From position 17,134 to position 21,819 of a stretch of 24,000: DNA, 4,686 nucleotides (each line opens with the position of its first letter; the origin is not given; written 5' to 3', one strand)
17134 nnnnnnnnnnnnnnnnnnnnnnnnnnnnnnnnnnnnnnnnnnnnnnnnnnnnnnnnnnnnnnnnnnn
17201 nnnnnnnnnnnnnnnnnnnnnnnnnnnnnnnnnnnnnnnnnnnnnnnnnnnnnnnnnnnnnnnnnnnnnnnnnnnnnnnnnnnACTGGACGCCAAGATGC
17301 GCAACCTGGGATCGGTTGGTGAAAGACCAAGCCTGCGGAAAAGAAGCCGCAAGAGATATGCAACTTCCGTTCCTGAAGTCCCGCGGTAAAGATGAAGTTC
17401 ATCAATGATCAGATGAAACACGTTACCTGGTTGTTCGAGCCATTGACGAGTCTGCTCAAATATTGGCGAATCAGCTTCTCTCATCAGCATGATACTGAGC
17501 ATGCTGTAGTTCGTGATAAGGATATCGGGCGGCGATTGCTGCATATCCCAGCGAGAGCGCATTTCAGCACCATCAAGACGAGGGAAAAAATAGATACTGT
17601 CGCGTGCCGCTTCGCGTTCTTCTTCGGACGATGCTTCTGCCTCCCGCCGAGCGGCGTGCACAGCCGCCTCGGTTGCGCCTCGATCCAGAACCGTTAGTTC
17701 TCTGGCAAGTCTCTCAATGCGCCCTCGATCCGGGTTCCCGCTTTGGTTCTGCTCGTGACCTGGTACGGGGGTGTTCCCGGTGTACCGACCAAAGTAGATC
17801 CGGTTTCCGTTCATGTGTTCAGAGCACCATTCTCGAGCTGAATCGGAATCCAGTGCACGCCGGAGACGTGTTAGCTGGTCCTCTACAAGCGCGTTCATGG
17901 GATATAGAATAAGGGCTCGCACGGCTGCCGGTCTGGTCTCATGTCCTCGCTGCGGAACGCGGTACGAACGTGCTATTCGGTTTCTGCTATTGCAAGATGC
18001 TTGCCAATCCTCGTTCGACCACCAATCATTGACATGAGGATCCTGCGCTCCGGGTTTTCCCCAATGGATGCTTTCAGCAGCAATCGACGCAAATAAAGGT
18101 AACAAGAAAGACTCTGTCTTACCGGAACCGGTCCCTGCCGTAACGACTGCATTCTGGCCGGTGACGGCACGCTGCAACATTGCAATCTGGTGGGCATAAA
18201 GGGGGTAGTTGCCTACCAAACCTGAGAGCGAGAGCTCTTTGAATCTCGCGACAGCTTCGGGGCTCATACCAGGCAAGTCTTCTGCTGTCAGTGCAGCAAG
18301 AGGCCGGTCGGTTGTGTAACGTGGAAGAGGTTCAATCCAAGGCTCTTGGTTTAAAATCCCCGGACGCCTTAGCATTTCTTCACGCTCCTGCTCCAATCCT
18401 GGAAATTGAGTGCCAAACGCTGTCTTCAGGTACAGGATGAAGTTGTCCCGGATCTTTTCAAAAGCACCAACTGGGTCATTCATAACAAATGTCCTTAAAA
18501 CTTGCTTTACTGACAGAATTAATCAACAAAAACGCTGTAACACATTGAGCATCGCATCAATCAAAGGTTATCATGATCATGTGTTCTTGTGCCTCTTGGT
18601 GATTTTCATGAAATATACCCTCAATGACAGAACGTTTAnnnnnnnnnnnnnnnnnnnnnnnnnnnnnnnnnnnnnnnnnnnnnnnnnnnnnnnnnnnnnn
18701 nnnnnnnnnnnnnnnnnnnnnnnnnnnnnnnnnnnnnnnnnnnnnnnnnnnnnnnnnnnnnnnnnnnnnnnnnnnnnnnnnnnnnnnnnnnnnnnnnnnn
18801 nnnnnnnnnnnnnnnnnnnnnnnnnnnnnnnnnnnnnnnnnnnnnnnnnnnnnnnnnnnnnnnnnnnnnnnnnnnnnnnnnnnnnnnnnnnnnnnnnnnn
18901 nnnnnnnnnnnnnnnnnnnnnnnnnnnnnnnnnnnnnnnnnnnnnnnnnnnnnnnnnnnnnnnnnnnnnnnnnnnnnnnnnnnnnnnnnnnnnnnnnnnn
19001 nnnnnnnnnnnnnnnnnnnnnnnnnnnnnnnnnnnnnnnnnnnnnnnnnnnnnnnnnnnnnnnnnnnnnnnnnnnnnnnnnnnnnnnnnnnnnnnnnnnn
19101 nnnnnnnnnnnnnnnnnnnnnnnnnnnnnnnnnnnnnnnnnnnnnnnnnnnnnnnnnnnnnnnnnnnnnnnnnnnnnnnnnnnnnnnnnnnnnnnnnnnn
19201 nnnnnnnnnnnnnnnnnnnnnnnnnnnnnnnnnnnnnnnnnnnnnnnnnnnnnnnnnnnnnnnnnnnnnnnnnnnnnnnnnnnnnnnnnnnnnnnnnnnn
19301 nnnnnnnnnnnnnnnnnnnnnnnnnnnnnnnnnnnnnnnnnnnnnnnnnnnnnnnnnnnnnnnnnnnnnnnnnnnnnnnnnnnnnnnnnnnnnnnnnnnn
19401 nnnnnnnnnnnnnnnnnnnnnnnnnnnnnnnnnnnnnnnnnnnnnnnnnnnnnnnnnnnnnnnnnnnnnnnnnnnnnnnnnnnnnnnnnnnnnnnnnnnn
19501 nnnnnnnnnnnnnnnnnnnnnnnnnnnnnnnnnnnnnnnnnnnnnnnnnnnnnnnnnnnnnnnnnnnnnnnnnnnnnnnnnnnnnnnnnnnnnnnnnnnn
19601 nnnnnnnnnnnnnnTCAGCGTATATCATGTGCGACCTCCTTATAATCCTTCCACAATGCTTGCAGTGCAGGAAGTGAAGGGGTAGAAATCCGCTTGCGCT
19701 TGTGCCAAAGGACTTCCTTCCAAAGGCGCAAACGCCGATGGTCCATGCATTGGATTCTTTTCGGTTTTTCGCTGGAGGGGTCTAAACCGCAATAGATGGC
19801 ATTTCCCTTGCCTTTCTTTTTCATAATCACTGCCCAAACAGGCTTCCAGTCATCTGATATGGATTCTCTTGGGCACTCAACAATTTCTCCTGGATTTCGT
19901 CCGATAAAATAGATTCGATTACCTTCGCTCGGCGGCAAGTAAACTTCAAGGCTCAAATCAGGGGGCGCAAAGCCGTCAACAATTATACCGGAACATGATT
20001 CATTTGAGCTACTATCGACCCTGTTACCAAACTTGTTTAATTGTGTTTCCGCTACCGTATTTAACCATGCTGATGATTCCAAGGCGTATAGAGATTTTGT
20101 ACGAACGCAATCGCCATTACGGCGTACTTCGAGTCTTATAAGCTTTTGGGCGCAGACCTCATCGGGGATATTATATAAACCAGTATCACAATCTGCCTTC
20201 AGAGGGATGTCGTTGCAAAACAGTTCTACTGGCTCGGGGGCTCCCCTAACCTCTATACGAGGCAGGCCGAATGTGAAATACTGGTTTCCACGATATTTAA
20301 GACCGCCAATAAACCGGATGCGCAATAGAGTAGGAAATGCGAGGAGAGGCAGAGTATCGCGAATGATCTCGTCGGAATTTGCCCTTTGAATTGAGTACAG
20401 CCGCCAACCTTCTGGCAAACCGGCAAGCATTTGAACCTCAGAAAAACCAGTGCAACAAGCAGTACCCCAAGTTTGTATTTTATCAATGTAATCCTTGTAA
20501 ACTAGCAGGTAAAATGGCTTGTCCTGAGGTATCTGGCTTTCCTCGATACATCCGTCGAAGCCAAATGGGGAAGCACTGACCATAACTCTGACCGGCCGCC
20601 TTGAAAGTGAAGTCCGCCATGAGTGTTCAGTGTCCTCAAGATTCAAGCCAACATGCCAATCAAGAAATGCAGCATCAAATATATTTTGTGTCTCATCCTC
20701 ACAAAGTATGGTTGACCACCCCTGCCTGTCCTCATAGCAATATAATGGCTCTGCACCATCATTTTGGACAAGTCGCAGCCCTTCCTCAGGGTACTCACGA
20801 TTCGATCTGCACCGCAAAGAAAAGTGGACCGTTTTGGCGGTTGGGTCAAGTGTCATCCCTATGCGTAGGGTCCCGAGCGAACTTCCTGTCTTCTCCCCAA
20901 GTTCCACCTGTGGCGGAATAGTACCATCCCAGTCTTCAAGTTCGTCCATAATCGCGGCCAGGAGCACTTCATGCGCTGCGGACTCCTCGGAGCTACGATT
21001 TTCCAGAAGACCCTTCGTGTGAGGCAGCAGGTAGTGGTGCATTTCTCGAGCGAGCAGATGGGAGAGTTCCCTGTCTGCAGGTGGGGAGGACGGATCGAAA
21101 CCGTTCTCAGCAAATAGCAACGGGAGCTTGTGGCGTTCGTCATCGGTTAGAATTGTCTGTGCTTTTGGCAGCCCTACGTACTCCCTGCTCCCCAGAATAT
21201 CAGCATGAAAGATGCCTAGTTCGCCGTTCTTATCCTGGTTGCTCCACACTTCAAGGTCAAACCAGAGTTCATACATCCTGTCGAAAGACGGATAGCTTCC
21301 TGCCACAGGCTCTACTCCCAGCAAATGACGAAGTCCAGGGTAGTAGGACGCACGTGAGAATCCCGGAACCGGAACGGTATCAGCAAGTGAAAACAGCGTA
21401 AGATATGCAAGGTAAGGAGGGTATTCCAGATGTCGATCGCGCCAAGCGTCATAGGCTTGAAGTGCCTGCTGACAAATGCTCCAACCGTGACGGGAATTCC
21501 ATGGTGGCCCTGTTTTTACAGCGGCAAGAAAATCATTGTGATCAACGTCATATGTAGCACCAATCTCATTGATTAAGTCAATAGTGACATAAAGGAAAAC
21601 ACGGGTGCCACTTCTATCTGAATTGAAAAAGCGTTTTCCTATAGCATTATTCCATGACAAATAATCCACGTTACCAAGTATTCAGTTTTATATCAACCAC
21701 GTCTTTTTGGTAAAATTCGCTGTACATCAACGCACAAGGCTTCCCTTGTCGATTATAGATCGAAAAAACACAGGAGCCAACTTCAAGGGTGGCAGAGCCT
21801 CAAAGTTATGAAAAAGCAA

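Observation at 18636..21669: Two coupled proteins (684 aa and 330 aa) with no recognisable motifs lead the operon and differ in composition from the helicase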

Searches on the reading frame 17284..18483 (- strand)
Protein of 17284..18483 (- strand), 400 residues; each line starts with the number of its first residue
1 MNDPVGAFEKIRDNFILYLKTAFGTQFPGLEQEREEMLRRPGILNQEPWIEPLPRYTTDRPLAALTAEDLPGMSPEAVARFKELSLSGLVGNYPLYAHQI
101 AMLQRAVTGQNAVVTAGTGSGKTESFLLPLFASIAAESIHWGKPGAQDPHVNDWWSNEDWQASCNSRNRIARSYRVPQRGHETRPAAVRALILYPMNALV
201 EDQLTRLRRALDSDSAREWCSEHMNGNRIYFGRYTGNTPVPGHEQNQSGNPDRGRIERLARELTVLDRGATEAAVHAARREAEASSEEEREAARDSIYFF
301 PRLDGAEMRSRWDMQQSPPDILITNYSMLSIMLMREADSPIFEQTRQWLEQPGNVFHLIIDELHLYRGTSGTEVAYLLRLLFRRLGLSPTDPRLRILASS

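Call 87: find_related_loci(query=window:17284-18483:-, collection=metagenome_contigs, flank=10000)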
Query window:17284-18483:- (400 aa) in metagenome_contigs; peptide patterns used: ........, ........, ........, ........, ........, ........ (x = any residue, [..] = any of these).
72 stretches matched a pattern; 53 encode a relative of the query (tblastn E <= 1e-3); 53 distinct loci.
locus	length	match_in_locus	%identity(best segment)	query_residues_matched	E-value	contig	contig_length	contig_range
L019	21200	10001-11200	100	1-400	0e+0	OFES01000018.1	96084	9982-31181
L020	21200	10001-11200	89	1-400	0e+0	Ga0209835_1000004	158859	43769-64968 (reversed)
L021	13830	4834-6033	89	1-400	0e+0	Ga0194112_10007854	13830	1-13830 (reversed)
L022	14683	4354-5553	88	1-400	0e+0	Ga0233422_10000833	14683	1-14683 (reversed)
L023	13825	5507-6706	84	1-400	0e+0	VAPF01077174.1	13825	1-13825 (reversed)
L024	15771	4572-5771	85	1-400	0e+0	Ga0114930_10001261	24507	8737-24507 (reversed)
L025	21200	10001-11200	85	1-400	0e+0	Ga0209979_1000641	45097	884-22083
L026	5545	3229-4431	81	1-400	0e+0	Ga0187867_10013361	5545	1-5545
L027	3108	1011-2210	81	1-400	0e+0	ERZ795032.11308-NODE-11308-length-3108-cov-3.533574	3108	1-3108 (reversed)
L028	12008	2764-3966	81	1-400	0e+0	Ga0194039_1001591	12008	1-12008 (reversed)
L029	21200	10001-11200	86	1-400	0e+0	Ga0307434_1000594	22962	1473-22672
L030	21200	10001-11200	83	1-400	0e+0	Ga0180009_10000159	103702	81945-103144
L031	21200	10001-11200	82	1-400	0e+0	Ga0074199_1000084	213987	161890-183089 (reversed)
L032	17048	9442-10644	80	1-400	0e+0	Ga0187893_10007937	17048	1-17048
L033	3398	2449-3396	89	1-316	0e+0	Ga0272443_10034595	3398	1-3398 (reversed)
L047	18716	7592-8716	47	1-400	3e-99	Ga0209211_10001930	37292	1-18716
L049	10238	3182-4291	47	1-400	2e-97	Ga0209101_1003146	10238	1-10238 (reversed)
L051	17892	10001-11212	45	1-400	3e-97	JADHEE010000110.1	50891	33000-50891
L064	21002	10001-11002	39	1-400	1e-75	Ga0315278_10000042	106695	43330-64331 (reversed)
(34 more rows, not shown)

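Call 93: search_protein_families(library=padloc, proteins=[L051:4399-7170:+, L051:7185-9986:+, L049:5-1846:+, L049:1816-3189:+, L047:4409-6649:+, L047:6547-7590:+, L064:5658-7271:+, L064:7237-9087:+, L064:9087-10004:+], max_evalue=0.0001)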
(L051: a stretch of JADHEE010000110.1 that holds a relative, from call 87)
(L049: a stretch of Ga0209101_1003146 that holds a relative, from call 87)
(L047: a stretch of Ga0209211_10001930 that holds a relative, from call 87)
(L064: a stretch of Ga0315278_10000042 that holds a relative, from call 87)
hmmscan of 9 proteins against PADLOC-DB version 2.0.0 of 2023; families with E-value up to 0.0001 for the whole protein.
L051:4399-7170:+ (923 aa): 5 families
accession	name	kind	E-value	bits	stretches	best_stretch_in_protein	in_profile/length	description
PDLC00022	DruF2|DruF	-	0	1762.2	1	3-923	1-927/927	Unknown function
PDLC00018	DruF2|DruF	-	0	1719.7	1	3-923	1-929/929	Unknown function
PDLC00019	DruF2|DruF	-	6.1e-23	78.8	1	6-278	4-274/850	Unknown function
PDLC00054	DruF4|DruF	-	2.2e-06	24.4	1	87-151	79-145/678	Unknown function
PDLC00021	DruF2|DruF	-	3.2e-05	20.7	1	85-151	78-144/676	Unknown function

L051:7185-9986:+ (933 aa): 1 family
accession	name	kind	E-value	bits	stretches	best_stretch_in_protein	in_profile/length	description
PDLC00024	DruG2|DruG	-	0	1787.5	1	8-933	1-939/939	Unknown function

L049:5-1846:+ (613 aa): 9 families
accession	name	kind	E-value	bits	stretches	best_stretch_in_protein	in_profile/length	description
PDLC00023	DruF2|DruF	-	1.3e-22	77.7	1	61-245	7-201/1011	Unknown function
PDLC00016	DruF2|DruF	-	3.3e-21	73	1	55-245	16-218/1030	Unknown function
PDLC00052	DruF4|DruF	-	1.4e-19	67.7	1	57-297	4-258/692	Unknown function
PDLC00055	DruF4|DruF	-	1.2e-17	61.5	1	62-247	4-196/703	Unknown function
PDLC00020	DruF2|DruF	-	5.8e-17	59.1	1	57-297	4-260/693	Unknown function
PDLC00017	DruF2|DruF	-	1.1e-16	58.2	1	126-297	79-259/693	Unknown function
PDLC00054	DruF4|DruF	-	1e-15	55.3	1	62-293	2-236/678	Unknown function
PDLC00053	DruF4|DruF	-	6.3e-13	46.1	1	63-238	3-189/689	Unknown function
PDLC00021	DruF2|DruF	-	5.6e-11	39.8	1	62-293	2-236/676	Unknown function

L049:1816-3189:+ (457 aa): 4 families
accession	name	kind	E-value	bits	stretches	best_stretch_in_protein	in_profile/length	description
PDLC00057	DruL4|DruL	-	2.8e-15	54.4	1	154-433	3-287/309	Unknown function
PDLC00016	DruF2|DruF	-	7.4e-10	35.4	1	145-426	724-999/1030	Unknown function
PDLC00023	DruF2|DruF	-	2.1e-08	30.7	1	146-426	705-980/1011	Unknown function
PDLC00056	DruL4|DruL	-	1.5e-06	25.2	1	155-423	3-279/330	Unknown function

L047:4409-6649:+ (746 aa): 3 families
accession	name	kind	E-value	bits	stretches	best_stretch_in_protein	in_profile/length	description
PDLC00023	DruF2|DruF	-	5.8e-11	39.2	1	391-525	352-488/1011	Unknown function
PDLC00055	DruF4|DruF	-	3.8e-06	23.5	1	383-525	333-480/703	Unknown function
PDLC00016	DruF2|DruF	-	5.2e-06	22.7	1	390-525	369-510/1030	Unknown function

L047:6547-7590:+ (347 aa): 4 families
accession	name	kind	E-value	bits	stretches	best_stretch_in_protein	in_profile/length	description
PDLC00057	DruL4|DruL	-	8.5e-24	82.4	1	34-346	1-303/309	Unknown function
PDLC00023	DruF2|DruF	-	1.3e-16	57.9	1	107-345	769-1010/1011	Unknown function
PDLC00056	DruL4|DruL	-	3e-16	57.1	1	37-334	3-305/330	Unknown function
PDLC00016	DruF2|DruF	-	1.3e-12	44.6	1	108-345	790-1029/1030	Unknown function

L064:5658-7271:+ (537 aa): 9 families
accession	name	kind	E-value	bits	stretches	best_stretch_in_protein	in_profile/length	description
PDLC00054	DruF4|DruF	-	2.5e-18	63.9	1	2-209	3-218/678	Unknown function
PDLC00021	DruF2|DruF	-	2.7e-16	57.3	1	2-192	3-201/676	Unknown function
PDLC00023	DruF2|DruF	-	5.5e-16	55.8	1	56-191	81-216/1011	Unknown function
PDLC00052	DruF4|DruF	-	2.1e-14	50.6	1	4-183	12-209/692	Unknown function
PDLC00016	DruF2|DruF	-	2.4e-11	40.4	1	68-193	110-235/1030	Unknown function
PDLC00020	DruF2|DruF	-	5.5e-11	39.3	1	7-182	15-209/693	Unknown function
PDLC00017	DruF2|DruF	-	1.7e-10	37.7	1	57-183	76-209/693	Unknown function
PDLC00055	DruF4|DruF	-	5.6e-09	32.9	1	62-183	77-201/703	Unknown function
PDLC00053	DruF4|DruF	-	6.1e-05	19.8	0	66-176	83-196/689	Unknown function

L064:7237-9087:+ (616 aa): 1 family
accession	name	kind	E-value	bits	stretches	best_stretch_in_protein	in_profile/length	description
PDLC00025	DruG2|DruG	-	6.9e-05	19.6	1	252-365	299-413/704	Unknown function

L064:9087-10004:+ (305 aa): 0 families

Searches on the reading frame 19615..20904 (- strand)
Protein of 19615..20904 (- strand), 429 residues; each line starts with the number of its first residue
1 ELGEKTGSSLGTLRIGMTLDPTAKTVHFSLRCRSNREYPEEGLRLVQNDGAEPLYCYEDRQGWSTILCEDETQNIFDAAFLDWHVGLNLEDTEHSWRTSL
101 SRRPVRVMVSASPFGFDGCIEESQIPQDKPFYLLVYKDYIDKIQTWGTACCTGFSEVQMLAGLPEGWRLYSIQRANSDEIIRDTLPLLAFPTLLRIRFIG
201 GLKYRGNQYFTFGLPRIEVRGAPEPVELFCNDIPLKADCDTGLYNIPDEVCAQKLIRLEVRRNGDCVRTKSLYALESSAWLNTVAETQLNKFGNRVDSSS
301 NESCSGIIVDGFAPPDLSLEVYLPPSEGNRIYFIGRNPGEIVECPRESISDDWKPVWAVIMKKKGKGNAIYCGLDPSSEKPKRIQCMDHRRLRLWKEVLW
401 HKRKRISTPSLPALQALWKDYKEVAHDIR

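Call 100: search_protein_families(library=padloc, proteins=[window:19615-20904:-], max_evalue=10)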
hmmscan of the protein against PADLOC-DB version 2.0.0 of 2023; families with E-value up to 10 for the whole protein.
window:19615-20904:- (429 aa): 2 families
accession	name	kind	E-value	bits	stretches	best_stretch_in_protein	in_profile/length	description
PDLC00054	DruF4|DruF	-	1.2e-89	299.6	1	11-427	264-677/678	Unknown function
PDLC00021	DruF2|DruF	-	7.6e-75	250.8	1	12-428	263-676/676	Unknown function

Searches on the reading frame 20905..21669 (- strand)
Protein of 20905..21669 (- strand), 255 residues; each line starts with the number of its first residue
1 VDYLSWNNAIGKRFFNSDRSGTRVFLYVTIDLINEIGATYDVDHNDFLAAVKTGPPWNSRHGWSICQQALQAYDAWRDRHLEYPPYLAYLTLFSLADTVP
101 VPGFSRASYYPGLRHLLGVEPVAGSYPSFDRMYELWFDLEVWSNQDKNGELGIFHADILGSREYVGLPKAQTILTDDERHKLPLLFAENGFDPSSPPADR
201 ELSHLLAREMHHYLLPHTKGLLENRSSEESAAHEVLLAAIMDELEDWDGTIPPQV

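Call 74: find_homologous_proteins(query=A4, max_evalue=0.001)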
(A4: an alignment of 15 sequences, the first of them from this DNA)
Query A4 (15 sequences) (255 aa, profile of the alignment): 11 proteins with E <= 0.001 among 4712 candidates.
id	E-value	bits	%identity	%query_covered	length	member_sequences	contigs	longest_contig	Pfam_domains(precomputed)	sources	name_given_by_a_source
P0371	2.1e-97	344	60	97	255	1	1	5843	-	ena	-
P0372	9.3e-88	312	47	99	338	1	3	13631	-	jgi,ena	jgi:hypothetical protein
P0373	2.4e-86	307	47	99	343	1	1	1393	-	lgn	-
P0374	5.2e-66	241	49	76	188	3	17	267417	-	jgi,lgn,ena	jgi:hypothetical protein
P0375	1.0e-57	214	57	56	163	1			-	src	-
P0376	3.5e-54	202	27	99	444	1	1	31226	-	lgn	-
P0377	2.8e-51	192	66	56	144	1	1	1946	-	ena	-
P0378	1.0e-46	177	63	51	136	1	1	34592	-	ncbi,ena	-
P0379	5.2e-26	110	28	55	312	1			-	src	-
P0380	4.3e-21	94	39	22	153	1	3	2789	-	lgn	-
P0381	2.1e-13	68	35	24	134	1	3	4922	-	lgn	-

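Call 100: search_protein_families(library=padloc, proteins=[window:20905-21669:-], max_evalue=10)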
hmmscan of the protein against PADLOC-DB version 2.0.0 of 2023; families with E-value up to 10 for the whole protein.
window:20905-21669:- (255 aa): 9 families
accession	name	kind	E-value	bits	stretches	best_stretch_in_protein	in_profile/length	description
PDLC00054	DruF4|DruF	-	4.1e-86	287.9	1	1-251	1-248/678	Unknown function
PDLC00021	DruF2|DruF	-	3.1e-82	275.2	1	1-252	1-249/676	Unknown function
PDLC00023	DruF2|DruF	-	2.5e-23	80.1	1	2-253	8-264/1011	Unknown function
PDLC00016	DruF2|DruF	-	7.1e-21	71.9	1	2-251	23-279/1030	Unknown function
PDLC00052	DruF4|DruF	-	5.9e-14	49.1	1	2-251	9-262/692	Unknown function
PDLC00020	DruF2|DruF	-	5e-11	39.5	1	2-251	9-264/693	Unknown function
PDLC00055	DruF4|DruF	-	7.9e-10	35.7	1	3-251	5-262/703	Unknown function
PDLC00017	DruF2|DruF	-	8.3e-09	32.2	1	2-251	10-263/693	Unknown function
PDLC00053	DruF4|DruF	-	2.7e-08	30.9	1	1-208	1-213/689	Unknown function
